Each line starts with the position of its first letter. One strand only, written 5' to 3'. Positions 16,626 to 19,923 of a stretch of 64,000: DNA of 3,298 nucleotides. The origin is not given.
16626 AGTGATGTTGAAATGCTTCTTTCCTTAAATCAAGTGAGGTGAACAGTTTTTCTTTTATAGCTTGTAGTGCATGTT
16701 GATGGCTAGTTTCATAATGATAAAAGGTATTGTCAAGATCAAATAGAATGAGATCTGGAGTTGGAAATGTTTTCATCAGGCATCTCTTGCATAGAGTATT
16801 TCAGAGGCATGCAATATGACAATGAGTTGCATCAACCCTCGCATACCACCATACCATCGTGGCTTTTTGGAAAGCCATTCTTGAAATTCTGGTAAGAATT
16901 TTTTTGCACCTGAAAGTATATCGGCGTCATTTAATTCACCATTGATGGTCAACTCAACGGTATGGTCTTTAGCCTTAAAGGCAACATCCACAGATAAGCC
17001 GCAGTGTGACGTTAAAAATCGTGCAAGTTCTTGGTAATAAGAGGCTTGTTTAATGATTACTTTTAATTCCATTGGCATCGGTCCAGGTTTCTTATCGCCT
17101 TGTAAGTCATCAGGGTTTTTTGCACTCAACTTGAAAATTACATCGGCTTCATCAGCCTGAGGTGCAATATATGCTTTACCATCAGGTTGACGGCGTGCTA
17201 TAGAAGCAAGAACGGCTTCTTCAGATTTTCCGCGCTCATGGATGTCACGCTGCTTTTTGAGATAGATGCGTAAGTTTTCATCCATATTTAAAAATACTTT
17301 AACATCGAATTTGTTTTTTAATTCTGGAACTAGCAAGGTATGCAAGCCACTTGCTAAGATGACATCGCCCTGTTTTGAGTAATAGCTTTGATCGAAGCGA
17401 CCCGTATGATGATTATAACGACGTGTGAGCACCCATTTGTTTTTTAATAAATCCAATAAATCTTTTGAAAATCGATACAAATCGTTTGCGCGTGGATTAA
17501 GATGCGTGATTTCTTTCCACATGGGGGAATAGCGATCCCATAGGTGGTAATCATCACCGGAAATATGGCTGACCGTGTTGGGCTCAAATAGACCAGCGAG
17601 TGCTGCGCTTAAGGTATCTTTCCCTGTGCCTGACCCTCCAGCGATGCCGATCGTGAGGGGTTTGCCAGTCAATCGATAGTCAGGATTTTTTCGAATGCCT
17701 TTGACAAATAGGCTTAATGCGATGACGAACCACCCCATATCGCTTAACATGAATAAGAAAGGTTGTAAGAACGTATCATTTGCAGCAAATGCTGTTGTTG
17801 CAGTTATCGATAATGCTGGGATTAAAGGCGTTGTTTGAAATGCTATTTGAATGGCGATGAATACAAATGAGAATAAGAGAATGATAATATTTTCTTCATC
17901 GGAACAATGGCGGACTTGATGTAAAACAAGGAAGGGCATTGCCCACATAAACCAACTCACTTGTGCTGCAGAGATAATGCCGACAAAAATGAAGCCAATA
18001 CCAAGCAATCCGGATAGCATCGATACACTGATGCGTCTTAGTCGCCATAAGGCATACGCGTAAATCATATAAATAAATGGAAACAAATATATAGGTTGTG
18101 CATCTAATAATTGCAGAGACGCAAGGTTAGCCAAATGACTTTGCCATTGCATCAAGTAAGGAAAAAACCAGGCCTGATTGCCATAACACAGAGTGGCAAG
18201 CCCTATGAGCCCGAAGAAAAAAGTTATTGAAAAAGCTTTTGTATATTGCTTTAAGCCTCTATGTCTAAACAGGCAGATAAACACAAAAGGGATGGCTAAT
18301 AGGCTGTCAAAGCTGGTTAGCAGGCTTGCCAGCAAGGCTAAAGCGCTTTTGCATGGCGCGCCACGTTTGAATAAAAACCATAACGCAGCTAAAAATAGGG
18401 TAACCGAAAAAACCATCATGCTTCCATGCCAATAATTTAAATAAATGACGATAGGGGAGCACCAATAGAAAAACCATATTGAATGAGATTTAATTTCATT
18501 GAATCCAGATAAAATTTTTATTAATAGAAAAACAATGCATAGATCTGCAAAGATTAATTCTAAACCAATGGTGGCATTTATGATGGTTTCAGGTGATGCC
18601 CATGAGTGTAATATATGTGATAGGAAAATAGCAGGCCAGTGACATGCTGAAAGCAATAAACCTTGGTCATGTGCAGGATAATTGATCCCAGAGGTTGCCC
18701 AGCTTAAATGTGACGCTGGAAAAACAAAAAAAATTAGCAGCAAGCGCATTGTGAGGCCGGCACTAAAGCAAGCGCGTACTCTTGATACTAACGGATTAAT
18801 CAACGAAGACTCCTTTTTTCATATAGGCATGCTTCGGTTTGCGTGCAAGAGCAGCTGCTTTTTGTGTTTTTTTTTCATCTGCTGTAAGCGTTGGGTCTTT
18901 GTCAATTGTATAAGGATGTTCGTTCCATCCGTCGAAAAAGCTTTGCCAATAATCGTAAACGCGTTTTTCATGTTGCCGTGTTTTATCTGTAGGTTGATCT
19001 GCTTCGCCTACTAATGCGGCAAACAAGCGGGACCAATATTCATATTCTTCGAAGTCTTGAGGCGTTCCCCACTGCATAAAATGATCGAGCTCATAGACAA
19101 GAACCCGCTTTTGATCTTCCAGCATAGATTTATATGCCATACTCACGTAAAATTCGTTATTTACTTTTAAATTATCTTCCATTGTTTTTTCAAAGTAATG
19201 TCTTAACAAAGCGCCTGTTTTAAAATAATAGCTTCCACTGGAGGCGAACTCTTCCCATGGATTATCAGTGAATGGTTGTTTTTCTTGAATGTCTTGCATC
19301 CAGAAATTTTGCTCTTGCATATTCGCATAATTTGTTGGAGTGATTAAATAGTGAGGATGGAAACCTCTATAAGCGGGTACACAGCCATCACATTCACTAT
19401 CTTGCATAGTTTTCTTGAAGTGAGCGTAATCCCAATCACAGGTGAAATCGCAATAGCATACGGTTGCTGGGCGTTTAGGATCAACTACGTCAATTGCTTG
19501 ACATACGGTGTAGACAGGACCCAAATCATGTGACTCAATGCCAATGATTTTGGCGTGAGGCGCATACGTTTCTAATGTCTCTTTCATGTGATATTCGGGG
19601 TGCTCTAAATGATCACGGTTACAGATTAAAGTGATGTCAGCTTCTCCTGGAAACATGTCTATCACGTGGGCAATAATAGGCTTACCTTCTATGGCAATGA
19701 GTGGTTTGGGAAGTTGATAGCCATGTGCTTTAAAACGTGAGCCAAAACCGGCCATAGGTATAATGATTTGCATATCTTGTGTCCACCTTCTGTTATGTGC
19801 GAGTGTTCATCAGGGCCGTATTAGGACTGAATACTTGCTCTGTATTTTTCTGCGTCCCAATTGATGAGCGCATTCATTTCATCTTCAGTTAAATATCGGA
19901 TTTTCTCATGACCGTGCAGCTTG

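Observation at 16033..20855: Convergent operon next to the T4SS: HAD phosphatase, membrane-domain/P-loop-kinase fusion, nucleotidyltransferase and class II aldolase-like protein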

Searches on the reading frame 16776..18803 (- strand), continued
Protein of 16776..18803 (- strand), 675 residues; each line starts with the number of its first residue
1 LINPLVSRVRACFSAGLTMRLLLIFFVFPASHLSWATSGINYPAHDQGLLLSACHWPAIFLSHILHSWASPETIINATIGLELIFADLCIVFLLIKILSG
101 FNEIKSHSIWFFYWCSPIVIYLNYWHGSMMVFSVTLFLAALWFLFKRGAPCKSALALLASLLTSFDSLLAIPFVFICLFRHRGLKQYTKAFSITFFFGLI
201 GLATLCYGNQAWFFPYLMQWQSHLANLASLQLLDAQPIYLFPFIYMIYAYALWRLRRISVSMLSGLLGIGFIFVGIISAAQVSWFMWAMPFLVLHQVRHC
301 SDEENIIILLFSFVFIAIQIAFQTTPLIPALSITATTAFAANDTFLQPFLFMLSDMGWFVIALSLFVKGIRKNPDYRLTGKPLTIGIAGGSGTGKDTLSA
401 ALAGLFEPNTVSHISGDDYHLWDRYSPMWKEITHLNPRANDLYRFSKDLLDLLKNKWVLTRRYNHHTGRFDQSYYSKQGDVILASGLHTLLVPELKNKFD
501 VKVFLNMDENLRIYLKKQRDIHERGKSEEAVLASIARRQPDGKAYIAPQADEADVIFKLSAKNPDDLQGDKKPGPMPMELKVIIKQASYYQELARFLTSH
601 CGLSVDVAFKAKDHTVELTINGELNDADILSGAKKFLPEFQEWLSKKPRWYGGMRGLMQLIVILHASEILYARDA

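Call 85: search_dna_similar(query=window:16776-18803:-, collection=plasmids, mode=protein, max_rows=25, max_evalue=1e-20)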
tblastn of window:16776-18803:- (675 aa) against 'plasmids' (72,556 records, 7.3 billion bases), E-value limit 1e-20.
Records with a match: 4; places in all: 4; records where one place covers at least 80% of the query: 3.
Best place of each record, by identity: <60% 4.
By first word of the organism name: Azospirillum 1; Escherichia 1; Hirschia 1; Allomeiothermus 1.
By predicted mobility (MOB-suite, as given by PLSDB): non-mobilizable 4.
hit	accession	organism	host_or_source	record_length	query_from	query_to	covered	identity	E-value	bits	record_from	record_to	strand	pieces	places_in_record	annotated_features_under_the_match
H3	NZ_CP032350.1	Azospirillum brasilense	soil sample,Agricultural field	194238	13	675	98%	35.0%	3e-102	350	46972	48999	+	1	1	phosphoribulokinase/uridine kinase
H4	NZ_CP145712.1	Escherichia coli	Homo sapiens,stool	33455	13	673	98%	31.6%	1e-87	308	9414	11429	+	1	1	uridine kinase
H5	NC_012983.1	Hirschia baltica ATCC 49814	-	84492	107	663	83%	32.3%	2e-71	260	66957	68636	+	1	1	phosphoribulokinase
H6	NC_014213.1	Allomeiothermus silvanus DSM 9946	hot spring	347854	381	558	26%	35.5%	3e-25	120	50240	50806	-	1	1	phosphoribulokinase | cbbX: CbbX protein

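Call 90: predict_structure(alignment_id=A4)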
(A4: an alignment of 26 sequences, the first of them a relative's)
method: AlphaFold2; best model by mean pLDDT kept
length: 200 residues; sequences in the alignment: 26
mean_pLDDT: 93.3   pTM: 0.89
mean pLDDT of the five models: 93.3, 92.6, 90.1, 85.6, 83.7
residues with pLDDT >= 90: 159; 70-90: 40; 50-70: 1; < 50: 0
segments of 3 or more residues with pLDDT < 50: none
pLDDT, mean of each block of 10 residues (from residue 1): 95 96 94 84 88 97 90 95 92 88 94 92 96 92 97 97 96 96 97 88
secondary structure, 60 per line:
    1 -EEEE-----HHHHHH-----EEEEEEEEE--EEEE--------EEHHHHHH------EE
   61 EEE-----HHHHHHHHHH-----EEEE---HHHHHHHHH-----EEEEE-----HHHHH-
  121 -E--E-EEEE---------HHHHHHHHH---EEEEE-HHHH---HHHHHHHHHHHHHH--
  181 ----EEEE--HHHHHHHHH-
elements in order: E2-5 H11-16 E22-30 E33-36 H47-52 E59-63 H69-78 E84-87 H91-99 E105-109 H115-119 E127-130 H140-148 E152-156 H158-161 H165-178 E185-188 H191-199

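Call 92: fold_search(model_id=the predicted structure, library=pdb)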
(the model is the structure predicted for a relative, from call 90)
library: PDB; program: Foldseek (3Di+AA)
matches with E <= 10: 1431; with E <= 0.001: 22
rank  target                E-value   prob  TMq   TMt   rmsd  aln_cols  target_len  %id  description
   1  3ks6_D                5.2e-08  1.00  0.68  0.57   4.3       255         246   17  Crystal structure of Putative glycerophosphoryl diester phosphodiesterase (17743486) from AGROBACTERIUM TUMEFACIENS st (released 2009-12-08)
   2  3ks6_C                8.0e-08  1.00  0.67  0.56   4.3       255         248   16  Crystal structure of Putative glycerophosphoryl diester phosphodiesterase (17743486) from AGROBACTERIUM TUMEFACIENS st (released 2009-12-08)
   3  3ks5_B                1.1e-07  1.00  0.69  0.58   4.2       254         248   16  Crystal structure of Putative glycerophosphoryl diester phosphodiesterase (17743486) from AGROBACTERIUM TUMEFACIENS st (released 2009-12-08)
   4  3ks5_A                2.3e-07  1.00  0.69  0.57   4.2       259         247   17  Crystal structure of Putative glycerophosphoryl diester phosphodiesterase (17743486) from AGROBACTERIUM TUMEFACIENS st (released 2009-12-08)
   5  1zcc_F                2.4e-07  1.00  0.71  0.62   3.9       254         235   15  Crystal structure of glycerophosphodiester phosphodiesterase from Agrobacterium tumefaciens str.C58 (released 2005-05-03)
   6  1zcc_C                2.4e-07  1.00  0.69  0.61   4.3       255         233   16  Crystal structure of glycerophosphodiester phosphodiesterase from Agrobacterium tumefaciens str.C58 (released 2005-05-03)
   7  3ks6_B                4.7e-07  1.00  0.68  0.57   4.3       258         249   16  Crystal structure of Putative glycerophosphoryl diester phosphodiesterase (17743486) from AGROBACTERIUM TUMEFACIENS st (released 2009-12-08)
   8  1zcc_E                7.8e-07  1.00  0.64  0.56   4.9       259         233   15  Crystal structure of glycerophosphodiester phosphodiesterase from Agrobacterium tumefaciens str.C58 (released 2005-05-03)
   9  1zcc_B                1.1e-06  1.00  0.66  0.59   4.8       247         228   15  Crystal structure of glycerophosphodiester phosphodiesterase from Agrobacterium tumefaciens str.C58 (released 2005-05-03)
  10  4r7o_E                1.4e-06  1.00  0.64  0.49   7.5       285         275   10  Crystal Structure of Putative Glycerophosphoryl Diester Phosphodiesterasefrom Bacillus anthraci (released 2014-09-10)
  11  3i10                  8.5e-06  1.00  0.73  0.55   4.2       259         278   15  Crystal structure of Putative glycerophosphoryl diester phosphodiesterase (NP_812074.1) from BACTEROIDES THETAIOTAOMICRO (released 2009-07-21)
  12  1o1z                  1.2e-05  1.00  0.65  0.58   5.1       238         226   15  Crystal structure of glycerophosphodiester phosphodiesterase (GDPD) (TM1621) from Thermotoga maritima at 1.60 A resoluti (released 2003-04-01)
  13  7e0v_A                1.2e-05  1.00  0.73  0.60   4.0       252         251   13  GDPD from Pyrococcus furiosus DSM 3638 (released 2022-02-09)
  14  3mz2_A                1.9e-05  1.00  0.66  0.50   5.0       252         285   13  Crystal structure of a Glycerophosphoryl diester phosphodiesterase (BDI_3922) from Parabacteroides distasonis ATCC 850 (released 2010-07-07)
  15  4oec_A                2.9e-05  1.00  0.69  0.58   4.4       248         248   11  Crystal structure of glycerophosphodiester phosphodiesterase from Thermococcus kodakarensis KOD1 (released 2015-01-14)
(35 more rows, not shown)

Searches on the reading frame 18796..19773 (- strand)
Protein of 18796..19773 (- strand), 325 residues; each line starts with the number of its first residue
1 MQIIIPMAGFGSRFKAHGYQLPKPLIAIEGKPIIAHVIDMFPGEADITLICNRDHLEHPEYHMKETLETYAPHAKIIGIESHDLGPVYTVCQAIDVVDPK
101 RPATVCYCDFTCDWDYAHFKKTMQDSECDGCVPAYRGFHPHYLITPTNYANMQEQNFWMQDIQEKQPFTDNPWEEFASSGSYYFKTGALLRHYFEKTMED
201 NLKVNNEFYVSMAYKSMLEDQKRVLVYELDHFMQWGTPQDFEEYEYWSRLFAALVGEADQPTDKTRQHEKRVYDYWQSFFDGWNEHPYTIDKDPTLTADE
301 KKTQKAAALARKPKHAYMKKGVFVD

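Call 3: search_protein_families(library=pfam, proteins=[window:18796-19773:-], max_evalue=0.01)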
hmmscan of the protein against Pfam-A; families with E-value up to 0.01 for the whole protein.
window:18796-19773:- (325 aa): 3 families
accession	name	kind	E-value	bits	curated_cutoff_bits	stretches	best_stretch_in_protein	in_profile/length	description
PF12804.13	NTP_transf_3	-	3.1e-11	44.2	27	1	4-150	2-138/160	MobA-like NTP transferase domain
PF00483.29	NTP_transferase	-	7.4e-07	29.4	21.2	1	5-208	4-206/245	Nucleotidyl transferase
PF01128.25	IspD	-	0.00076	19.7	27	1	1-50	1-47/221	2-C-methyl-D-erythritol 4-phosphate cytidylyltransferase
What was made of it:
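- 18796..19773 (-): Sugar-phosphate nucleotidyltransferase, 325 aa. It consists of domain 1 of the canonical two-domain protein plus a C-terminal tail motif; domain 2 has been deleted. Pfam NTP_transf_3 3e-11 and NTP_transferase 7e-7 (call 3).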

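Call 4: search_protein_families(library=ncbifam, proteins=[window:18796-19773:-], max_evalue=0.01)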
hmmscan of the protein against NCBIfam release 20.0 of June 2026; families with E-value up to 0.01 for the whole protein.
window:18796-19773:- (325 aa): 14 families
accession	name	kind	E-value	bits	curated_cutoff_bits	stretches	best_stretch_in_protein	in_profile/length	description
TIGR03992.1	Arch_glmU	subfamily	1.1e-06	27.8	292.1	1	1-241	1-220/393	bifunctional sugar-1-phosphate nucleotidylyltransferase/acetyltransferase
TIGR01208.1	rmlA_long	equivalog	3.8e-05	22.7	320.25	1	4-132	3-130/353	glucose-1-phosphate thymidylyltransferase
NF041313.1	UDPGP_AglF_Halo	equivalog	4.5e-05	23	400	1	1-40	1-40/234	UTP--glucose-1-phosphate uridylyltransferase AglF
NF045761.1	NAMPUrTaseMurU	equivalog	4.8e-05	23.3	250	1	1-117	1-115/226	N-acetylmuramate alpha-1-phosphate uridylyltransferase MurU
TIGR01099.1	galU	equivalog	0.00014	21.5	326.8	1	2-53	3-56/261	UTP--glucose-1-phosphate uridylyltransferase GalU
TIGR02623.1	G1P_cyt_trans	equivalog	0.00019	21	300.25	1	1-42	1-42/255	glucose-1-phosphate cytidylyltransferase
NF049965.1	GlMnHpPGnyltfHddC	equivalog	0.00022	20.9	300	1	1-244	1-217/221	D-glycero-D-manno-heptose 1-phosphate guanosyltransferase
TIGR00453.1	ispD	equivalog_domain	0.00057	19.4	181.3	1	3-59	2-58/219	2-C-methyl-D-erythritol 4-phosphate cytidylyltransferase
NF010933.0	PRK14353.1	equivalog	0.00087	18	505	1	3-230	8-222/453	bifunctional UDP-N-acetylglucosamine diphosphorylase/glucosamine-1-phosphate N-acetyltransferase GlmU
NF001186.0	PRK00155.2-3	equivalog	0.0026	17.2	253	1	3-60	7-64/224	2-C-methyl-D-erythritol 4-phosphate cytidylyltransferase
TIGR01173.1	glmU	equivalog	0.0026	16.6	366.85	1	1-51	1-50/452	bifunctional UDP-N-acetylglucosamine diphosphorylase/glucosamine-1-phosphate N-acetyltransferase GlmU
NF001183.0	PRK00155.1-3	subfamily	0.0032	16.8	166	1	8-79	9-77/237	D-ribitol-5-phosphate cytidylyltransferase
NF010939.0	PRK14359.1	equivalog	0.0085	14.7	592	0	2-72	4-67/430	bifunctional UDP-N-acetylglucosamine diphosphorylase/glucosamine-1-phosphate N-acetyltransferase GlmU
NF010937.0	PRK14357.1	equivalog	0.0097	14.8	658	0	1-213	1-195/448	bifunctional UDP-N-acetylglucosamine diphosphorylase/glucosamine-1-phosphate N-acetyltransferase GlmU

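Call 27: search_solved_structures(query=A3, max_evalue=0.1, show_alignments=1)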
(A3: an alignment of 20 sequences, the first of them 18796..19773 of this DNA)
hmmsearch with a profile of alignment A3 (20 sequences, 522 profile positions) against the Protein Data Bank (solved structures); distinct sequences matched with E-value up to 0.1: 31.
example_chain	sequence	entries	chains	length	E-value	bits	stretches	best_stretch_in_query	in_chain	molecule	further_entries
4evw_A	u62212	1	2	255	9e-14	54.2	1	267-504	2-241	Nucleoside-diphosphate-sugar pyrophosphorylase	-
9dqf_A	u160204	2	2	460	4.3e-06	28.8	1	265-484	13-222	Bifunctional protein GlmU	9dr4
6jq8_A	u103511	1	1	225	1.1e-05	27.5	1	3-124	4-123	Putative 6-deoxy-D-mannoheptose pathway protein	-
5xhw_A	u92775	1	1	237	1.8e-05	26.8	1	3-124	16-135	Putative 6-deoxy-D-mannoheptose pathway protein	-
1tzf_A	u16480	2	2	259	0.00011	24.2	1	4-53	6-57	Glucose-1-phosphate cytidylyltransferase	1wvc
7whr_B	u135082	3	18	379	0.00016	23.7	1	1-133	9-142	Nucleotidyl transferase family protein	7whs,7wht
8x7s_B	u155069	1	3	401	0.00082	21.3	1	1-59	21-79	UTP--glucose-1-phosphate uridylyltransferase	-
1fwy_A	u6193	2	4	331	0.0038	19.1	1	1-218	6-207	UDP-N-ACETYLGLUCOSAMINE PYROPHOSPHORYLASE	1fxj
1jyk_A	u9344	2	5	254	0.0072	18.2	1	3-50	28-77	CTP:phosphocholine Cytidylyltransferase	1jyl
2v0h_A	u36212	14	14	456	0.0073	18.2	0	19-109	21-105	BIFUNCTIONAL PROTEIN GLMU | GLUCOSAMINE-1-PHOSPHATE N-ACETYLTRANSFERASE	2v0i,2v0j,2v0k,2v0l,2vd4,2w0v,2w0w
9mh4_A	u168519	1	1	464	0.0077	18.1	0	406-484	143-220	Bifunctional protein GlmU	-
6mnu_A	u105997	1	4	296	0.0094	17.8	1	2-53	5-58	UTP--glucose-1-phosphate uridylyltransferase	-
1hv9_A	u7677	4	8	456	0.0099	17.8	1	1-218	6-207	UDP-N-ACETYLGLUCOSAMINE PYROPHOSPHORYLASE | Bifunctional protein glmU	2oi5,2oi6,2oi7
9o90_A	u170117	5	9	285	0.01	17.7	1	3-55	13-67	UTP--glucose-1-phosphate uridylyltransferase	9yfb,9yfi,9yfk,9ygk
5j49_A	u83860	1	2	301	0.01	17.7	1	3-65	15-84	UTP--glucose-1-phosphate uridylyltransferase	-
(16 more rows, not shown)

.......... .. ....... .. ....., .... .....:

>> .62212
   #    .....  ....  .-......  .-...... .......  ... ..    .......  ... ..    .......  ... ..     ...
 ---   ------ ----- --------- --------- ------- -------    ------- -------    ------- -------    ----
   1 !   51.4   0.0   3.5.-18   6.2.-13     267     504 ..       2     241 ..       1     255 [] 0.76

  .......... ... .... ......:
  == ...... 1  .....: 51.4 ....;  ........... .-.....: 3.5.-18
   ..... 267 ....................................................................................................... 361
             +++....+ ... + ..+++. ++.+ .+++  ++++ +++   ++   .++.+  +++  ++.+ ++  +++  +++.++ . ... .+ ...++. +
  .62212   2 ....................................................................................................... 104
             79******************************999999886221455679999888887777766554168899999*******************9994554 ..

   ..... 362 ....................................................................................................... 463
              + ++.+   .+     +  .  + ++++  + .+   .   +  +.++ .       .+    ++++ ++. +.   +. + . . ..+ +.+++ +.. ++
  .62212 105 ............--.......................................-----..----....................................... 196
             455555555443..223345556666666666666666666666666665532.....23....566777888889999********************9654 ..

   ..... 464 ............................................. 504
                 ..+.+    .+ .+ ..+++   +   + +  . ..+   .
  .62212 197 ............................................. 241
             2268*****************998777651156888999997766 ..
